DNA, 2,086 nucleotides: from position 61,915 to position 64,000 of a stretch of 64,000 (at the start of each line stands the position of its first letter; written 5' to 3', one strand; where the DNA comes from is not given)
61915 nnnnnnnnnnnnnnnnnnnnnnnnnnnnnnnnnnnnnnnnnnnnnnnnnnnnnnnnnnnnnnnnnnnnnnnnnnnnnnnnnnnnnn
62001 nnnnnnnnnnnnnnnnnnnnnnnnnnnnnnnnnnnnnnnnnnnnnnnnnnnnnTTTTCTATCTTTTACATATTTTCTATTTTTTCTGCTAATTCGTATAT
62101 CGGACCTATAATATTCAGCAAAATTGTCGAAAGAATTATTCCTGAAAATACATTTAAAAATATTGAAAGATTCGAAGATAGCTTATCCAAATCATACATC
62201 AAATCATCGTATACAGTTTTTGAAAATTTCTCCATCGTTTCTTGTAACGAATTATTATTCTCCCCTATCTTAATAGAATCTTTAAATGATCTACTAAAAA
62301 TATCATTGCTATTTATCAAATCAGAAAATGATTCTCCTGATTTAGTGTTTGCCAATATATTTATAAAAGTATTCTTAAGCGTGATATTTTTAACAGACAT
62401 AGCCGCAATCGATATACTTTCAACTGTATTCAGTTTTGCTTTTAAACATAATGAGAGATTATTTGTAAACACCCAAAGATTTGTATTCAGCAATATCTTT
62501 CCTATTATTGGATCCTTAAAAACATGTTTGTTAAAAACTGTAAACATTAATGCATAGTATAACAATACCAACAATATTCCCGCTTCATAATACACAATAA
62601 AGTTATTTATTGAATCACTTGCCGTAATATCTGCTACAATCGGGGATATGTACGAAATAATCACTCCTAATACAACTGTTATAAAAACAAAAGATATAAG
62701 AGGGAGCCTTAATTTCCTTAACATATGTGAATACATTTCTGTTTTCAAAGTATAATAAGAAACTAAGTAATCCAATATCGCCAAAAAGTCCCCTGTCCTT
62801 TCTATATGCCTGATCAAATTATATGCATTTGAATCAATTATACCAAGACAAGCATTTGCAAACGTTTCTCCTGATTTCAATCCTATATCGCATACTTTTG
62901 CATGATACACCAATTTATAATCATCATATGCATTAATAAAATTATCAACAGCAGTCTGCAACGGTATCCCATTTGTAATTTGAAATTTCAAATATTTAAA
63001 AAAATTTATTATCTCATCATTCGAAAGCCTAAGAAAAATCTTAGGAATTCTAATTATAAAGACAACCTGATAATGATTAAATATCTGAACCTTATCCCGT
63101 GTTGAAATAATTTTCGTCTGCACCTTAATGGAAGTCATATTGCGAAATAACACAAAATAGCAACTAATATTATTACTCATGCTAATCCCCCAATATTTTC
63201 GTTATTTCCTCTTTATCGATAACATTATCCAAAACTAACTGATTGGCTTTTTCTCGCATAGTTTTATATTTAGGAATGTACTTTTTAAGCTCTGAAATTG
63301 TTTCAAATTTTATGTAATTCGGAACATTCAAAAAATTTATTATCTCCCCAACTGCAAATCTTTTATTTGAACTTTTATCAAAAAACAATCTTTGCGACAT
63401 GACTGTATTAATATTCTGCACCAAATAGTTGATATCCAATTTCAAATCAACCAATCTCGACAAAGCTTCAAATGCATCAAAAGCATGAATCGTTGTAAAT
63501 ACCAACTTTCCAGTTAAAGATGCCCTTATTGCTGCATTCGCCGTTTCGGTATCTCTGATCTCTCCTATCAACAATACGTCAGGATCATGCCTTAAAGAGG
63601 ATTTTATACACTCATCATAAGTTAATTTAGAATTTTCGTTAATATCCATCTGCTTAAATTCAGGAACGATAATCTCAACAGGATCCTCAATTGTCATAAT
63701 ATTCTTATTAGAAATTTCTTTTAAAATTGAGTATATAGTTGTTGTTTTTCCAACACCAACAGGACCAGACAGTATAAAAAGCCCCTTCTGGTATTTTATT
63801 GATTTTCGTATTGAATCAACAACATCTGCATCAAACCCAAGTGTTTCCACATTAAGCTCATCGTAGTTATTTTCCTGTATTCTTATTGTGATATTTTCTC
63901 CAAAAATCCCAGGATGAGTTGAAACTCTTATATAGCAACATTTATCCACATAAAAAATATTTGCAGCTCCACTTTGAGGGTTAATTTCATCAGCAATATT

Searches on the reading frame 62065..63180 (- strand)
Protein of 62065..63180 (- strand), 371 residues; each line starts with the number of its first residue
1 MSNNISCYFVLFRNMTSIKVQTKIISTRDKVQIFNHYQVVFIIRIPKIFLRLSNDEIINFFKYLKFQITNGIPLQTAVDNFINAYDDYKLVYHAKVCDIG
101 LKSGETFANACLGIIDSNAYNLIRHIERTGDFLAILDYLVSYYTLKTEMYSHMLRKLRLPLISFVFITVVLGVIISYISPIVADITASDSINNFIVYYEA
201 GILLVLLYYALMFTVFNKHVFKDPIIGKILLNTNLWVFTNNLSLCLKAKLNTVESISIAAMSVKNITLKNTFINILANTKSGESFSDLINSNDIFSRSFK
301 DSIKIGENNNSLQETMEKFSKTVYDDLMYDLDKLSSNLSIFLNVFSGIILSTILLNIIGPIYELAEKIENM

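Call 8: search_protein_families(library=pfam, proteins=[window:62065-63180:-], max_evalue=0.001)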
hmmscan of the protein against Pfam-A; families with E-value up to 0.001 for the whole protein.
window:62065-63180:- (371 aa): 1 family
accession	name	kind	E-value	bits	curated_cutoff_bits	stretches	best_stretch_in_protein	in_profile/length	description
PF00482.28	T2SSF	-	1.4e-21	77.2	25.2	2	238-359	1-124/125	Type II secretion system (T2SS), protein F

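Call 37: find_encoding_contigs(protein=window:62065-63180:-, flank=10000, max_places=2)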
Protein window:62065-63180:- (371 aa): no gene with exactly this product is on record in the collection.

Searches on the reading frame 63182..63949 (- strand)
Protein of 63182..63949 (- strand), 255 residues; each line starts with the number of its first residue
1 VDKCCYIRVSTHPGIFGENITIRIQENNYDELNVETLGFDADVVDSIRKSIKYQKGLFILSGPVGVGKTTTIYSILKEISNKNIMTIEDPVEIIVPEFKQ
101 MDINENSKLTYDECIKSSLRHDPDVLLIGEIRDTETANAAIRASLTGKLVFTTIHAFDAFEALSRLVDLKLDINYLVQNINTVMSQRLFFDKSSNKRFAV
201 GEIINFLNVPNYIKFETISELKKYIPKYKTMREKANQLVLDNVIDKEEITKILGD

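Call 41: search_protein_families(library=ncbifam, proteins=[window:63182-63949:-], max_evalue=0.01)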
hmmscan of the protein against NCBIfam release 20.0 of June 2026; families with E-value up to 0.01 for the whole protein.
window:63182-63949:- (255 aa): 24 families
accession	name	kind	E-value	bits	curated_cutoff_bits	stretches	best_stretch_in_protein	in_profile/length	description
NF041000.1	ATPase_ComGA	equivalog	6.1e-61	205.7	300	1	5-189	80-265/267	competence type IV pilus ATPase ComGA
TIGR02533.1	type_II_gspE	equivalog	1.1e-56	192.6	630.25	1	6-189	194-379/486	type II secretion system ATPase GspE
TIGR02538.1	type_IV_pilB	equivalog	5.6e-53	180.4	675.65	1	7-188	268-451/564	type IV-A pilus assembly ATPase PilB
NF053534.1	T4PilAsmATPsTfpB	equivalog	1.5e-51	175.5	850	1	7-189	288-472/584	type IV pilus assembly ATPase TfpB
NF007755.0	PRK10436.1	equivalog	3.7e-47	161.1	617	1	4-189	168-355/465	type II secretion system protein GspE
TIGR01420.1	pilT_fam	subfamily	1.3e-39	136.4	319.1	1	44-250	111-330/343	PilT/PilU family type 4a pilus ATPase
TIGR02525.1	plasmid_TraJ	equivalog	1e-22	80.6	368.3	1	20-253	120-367/372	plasmid transfer ATPase TraJ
TIGR02524.1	dot_icm_DotB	equivalog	6.4e-18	65.1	463.3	1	20-185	105-275/358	Dot/Icm type IV secretion system ATPase DotB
TIGR02788.1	VirB11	equivalog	3.7e-17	62.3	249.95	1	37-171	127-267/308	P-type DNA transfer ATPase VirB11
NF058587.1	archaellum_moto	equivalog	3.4e-16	59.1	550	1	39-206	260-436/527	archaellum flagellar ATPase motor FlaI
TIGR02782.1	TrbB_P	equivalog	2.4e-13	50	304.55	1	41-171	123-257/303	P-type conjugative transfer ATPase TrbB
NF010407.0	PRK13833.1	subfamily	1.8e-11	44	499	1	41-174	131-267/323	conjugal transfer protein TrbB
NF010469.0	PRK13894.1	subfamily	1.9e-10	40.6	508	1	41-169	136-267/320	conjugal transfer ATPase TrbB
TIGR03819.1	heli_sec_ATPase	hypoth_equivalog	3.6e-10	39.5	373.15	1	19-169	141-300/340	TadA family conjugal transfer-associated ATPase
NF010425.0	PRK13851.1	equivalog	4.1e-10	39.1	461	1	39-169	146-283/344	type IV secretion system protein VirB11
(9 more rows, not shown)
